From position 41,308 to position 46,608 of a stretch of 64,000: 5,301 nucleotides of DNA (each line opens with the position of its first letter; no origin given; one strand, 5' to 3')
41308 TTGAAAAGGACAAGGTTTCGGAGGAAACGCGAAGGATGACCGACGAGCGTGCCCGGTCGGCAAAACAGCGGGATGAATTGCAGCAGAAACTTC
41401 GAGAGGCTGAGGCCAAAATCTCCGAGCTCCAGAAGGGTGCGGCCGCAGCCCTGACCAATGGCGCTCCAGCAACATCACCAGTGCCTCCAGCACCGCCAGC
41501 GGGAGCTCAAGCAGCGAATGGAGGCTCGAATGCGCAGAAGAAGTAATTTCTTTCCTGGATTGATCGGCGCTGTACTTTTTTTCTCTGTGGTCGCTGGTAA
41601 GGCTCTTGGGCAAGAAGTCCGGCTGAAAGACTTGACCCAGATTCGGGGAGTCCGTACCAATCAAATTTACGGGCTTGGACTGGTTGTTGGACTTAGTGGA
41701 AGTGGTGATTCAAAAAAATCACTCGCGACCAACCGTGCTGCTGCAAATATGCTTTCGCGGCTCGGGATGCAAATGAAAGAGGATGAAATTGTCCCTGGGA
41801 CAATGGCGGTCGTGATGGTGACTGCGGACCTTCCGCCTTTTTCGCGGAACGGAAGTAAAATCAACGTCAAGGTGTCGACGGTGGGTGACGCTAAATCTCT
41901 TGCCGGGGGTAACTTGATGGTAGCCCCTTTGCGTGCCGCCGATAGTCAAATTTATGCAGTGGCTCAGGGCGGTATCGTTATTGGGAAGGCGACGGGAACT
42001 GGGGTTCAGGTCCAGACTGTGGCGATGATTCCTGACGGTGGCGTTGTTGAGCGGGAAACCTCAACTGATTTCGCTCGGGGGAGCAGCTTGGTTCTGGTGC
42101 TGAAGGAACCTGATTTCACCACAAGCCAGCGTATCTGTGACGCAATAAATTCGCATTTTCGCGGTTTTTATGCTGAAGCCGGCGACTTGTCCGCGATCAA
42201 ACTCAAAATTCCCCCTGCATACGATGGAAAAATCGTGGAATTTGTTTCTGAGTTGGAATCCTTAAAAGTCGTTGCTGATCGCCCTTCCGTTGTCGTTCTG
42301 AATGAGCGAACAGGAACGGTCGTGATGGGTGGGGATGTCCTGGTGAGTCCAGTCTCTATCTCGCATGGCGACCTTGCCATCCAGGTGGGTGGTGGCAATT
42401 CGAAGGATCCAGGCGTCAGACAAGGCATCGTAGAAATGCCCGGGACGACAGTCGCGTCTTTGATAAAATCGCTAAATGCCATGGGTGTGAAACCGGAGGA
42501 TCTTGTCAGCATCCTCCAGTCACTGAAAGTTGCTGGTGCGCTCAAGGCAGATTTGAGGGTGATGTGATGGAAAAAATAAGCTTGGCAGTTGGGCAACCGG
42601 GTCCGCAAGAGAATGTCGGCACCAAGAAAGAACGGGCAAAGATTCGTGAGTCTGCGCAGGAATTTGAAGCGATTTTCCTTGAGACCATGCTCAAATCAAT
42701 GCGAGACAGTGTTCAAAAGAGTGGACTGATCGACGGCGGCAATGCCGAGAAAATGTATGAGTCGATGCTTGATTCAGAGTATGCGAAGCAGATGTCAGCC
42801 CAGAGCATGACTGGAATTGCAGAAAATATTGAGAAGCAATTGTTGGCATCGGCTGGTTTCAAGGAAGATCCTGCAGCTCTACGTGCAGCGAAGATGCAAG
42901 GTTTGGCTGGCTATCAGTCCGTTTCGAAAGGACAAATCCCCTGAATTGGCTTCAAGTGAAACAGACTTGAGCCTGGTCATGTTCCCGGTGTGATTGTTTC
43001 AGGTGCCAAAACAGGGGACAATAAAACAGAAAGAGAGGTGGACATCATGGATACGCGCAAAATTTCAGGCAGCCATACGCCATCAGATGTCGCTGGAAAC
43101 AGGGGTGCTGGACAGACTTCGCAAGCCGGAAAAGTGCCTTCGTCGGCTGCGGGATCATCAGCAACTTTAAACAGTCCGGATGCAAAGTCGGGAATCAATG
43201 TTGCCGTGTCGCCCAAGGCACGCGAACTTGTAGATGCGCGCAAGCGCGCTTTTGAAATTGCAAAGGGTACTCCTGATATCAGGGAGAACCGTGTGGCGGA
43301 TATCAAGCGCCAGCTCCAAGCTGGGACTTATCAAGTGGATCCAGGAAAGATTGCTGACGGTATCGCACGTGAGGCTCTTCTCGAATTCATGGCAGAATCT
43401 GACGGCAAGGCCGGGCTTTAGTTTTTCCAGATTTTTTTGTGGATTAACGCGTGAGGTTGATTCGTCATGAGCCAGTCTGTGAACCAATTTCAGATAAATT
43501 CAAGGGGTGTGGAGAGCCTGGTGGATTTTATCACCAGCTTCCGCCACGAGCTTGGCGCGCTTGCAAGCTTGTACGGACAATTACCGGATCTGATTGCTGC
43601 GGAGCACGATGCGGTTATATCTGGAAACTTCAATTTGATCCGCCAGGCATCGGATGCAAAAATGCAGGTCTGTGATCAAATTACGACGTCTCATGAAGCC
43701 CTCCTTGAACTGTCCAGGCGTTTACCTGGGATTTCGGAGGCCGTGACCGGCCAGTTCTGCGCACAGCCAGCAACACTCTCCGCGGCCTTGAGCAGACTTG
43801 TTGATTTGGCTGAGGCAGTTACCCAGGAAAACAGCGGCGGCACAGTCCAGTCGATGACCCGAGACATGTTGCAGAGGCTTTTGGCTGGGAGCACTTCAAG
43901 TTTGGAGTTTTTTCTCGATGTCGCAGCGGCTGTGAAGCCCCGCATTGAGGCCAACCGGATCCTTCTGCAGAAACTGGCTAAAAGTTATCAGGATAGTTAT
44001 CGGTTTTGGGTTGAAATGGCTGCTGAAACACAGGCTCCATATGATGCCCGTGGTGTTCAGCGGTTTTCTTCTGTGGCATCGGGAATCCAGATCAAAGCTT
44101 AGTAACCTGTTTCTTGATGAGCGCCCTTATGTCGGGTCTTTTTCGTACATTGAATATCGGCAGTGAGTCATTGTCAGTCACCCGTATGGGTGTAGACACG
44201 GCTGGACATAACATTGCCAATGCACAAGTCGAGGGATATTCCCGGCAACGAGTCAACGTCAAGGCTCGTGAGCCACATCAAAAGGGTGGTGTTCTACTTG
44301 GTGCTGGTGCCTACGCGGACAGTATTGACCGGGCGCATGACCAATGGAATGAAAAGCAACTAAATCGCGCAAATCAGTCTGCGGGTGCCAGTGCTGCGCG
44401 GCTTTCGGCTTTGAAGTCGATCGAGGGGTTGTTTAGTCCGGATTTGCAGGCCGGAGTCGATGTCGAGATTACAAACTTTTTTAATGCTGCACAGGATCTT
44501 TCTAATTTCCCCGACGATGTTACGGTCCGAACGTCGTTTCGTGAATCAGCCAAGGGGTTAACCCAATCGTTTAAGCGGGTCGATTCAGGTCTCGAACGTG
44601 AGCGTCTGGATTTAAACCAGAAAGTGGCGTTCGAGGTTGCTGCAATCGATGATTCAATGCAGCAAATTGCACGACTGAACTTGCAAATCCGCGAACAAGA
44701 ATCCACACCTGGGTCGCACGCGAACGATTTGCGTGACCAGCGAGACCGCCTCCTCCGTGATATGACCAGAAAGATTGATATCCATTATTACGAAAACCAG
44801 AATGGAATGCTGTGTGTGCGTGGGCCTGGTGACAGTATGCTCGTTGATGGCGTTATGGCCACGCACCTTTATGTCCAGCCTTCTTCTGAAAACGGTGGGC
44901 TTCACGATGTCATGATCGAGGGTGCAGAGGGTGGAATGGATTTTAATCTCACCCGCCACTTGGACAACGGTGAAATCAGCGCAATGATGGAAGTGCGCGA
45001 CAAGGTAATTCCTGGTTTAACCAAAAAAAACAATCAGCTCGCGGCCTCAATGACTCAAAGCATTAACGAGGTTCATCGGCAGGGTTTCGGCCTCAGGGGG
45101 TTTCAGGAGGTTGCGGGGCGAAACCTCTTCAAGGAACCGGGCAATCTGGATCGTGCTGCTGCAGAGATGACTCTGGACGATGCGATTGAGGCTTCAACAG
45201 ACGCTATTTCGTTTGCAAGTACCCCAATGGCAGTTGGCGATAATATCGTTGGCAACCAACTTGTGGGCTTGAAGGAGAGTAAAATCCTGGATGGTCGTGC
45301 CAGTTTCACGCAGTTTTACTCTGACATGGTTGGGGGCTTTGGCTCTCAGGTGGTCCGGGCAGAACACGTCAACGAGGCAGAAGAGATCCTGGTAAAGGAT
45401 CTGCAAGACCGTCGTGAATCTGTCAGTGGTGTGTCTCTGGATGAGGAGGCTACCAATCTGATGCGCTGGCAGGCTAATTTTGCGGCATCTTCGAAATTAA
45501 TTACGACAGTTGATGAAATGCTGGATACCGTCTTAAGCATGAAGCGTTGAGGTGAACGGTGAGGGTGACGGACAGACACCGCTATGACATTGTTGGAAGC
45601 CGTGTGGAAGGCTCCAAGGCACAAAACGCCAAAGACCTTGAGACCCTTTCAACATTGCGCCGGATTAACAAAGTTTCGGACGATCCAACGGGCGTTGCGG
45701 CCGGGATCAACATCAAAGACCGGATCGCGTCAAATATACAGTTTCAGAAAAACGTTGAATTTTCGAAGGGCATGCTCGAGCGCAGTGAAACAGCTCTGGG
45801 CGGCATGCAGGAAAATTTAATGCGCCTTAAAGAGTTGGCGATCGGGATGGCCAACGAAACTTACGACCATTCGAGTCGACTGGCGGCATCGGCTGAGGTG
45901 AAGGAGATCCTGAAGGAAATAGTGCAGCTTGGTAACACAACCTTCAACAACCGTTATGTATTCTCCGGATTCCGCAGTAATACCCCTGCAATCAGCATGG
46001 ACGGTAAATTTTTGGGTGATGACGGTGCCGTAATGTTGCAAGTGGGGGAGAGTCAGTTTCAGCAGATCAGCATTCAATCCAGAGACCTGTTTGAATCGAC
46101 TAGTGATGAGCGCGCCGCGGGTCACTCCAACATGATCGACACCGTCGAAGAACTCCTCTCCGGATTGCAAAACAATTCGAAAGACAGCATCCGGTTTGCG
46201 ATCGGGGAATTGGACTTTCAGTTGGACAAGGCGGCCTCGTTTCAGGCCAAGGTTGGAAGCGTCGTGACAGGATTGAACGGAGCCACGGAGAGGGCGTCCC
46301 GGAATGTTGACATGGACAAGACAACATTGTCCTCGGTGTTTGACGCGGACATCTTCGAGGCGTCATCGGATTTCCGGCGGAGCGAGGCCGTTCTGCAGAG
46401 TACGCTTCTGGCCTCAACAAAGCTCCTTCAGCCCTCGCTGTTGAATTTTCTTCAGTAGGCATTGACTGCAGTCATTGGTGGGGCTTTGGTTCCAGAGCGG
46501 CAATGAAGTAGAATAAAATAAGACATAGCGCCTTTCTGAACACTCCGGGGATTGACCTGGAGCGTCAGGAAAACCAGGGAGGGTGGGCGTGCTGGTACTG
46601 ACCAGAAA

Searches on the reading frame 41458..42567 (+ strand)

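Call 70: search_protein_families(library=pfam, proteins=[window:41458-42567:+], max_evalue=0.0001)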
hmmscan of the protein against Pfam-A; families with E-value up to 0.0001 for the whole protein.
window:41458-42567:+ (369 aa): 1 family
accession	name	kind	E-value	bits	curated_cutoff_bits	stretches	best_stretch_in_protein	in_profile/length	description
PF02119.21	FlgI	-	1.2e-99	333.9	25.3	1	55-368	1-343/343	Flagellar P-ring protein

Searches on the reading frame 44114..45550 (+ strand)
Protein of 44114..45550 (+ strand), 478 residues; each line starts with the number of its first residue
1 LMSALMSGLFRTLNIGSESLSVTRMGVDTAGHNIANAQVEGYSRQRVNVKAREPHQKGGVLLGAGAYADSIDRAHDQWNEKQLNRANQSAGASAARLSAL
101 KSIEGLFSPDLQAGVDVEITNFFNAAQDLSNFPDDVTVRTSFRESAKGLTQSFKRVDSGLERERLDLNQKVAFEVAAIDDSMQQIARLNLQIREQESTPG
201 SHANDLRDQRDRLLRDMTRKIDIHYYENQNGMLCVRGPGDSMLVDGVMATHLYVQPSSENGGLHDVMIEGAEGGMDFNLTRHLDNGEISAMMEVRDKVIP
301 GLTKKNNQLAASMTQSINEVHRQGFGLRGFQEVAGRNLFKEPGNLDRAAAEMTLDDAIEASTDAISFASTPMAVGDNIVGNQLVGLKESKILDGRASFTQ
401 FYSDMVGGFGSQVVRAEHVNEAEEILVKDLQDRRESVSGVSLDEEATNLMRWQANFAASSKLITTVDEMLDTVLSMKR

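Call 70: search_protein_families(library=pfam, proteins=[window:44114-45550:+], max_evalue=0.0001)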
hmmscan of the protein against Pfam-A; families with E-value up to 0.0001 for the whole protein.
window:44114-45550:+ (478 aa): 2 families
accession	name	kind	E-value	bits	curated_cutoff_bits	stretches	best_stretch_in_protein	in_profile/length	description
PF22638.1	FlgK_D1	-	3.3e-50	171.3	28.6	1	101-339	2-233/233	Flagellar hook-associated protein FlgK helical domain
PF06429.18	Flg_bbr_C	-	4.9e-12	45.6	23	1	437-476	7-46/46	Flagellar basal body rod FlgEFG protein C-terminal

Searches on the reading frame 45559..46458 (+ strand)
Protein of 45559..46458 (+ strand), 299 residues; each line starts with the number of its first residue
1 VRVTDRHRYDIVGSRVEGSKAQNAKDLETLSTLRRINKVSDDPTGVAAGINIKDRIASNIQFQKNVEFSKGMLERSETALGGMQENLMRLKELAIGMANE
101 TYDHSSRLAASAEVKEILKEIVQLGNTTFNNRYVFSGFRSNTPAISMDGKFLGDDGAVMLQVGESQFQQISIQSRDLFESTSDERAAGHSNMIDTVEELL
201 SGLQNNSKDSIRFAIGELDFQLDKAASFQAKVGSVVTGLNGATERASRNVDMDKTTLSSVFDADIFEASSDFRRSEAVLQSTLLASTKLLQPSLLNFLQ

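Call 70: search_protein_families(library=pfam, proteins=[window:45559-46458:+], max_evalue=0.0001)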
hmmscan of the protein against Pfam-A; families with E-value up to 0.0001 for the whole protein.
window:45559-46458:+ (299 aa): 1 family
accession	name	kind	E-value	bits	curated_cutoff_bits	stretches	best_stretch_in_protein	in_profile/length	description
PF00669.25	Flagellin_N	-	6.5e-16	59.1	26.6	1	18-137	16-136/139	Bacterial flagellin N-terminal helical region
